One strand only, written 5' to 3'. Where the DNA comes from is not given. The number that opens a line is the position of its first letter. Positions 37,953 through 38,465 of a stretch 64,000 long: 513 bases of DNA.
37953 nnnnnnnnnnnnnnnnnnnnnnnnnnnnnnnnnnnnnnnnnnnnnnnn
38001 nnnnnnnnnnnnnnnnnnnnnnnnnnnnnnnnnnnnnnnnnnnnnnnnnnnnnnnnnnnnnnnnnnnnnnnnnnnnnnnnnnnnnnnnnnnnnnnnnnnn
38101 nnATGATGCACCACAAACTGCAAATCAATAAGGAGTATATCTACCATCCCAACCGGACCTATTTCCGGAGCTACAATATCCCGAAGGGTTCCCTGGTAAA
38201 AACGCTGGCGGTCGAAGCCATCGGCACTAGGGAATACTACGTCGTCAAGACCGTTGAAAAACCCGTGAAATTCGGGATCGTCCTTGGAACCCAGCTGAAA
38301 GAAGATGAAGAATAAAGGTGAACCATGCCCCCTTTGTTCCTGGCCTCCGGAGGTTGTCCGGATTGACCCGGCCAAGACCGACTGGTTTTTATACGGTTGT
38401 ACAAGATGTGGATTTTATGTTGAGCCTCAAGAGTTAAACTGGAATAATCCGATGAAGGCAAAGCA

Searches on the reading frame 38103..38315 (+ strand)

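Call 24: search_protein_families(library=pfam, proteins=[window:38103-38315:+], max_evalue=0.1)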
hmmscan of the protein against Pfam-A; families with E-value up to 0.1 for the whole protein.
window:38103-38315:+ (70 aa): 1 family
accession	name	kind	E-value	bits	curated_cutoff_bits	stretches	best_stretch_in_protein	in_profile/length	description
PF10638.14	Sfi1_C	-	0.059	14.5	21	1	18-67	11-61/103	Spindle body associated protein C-terminus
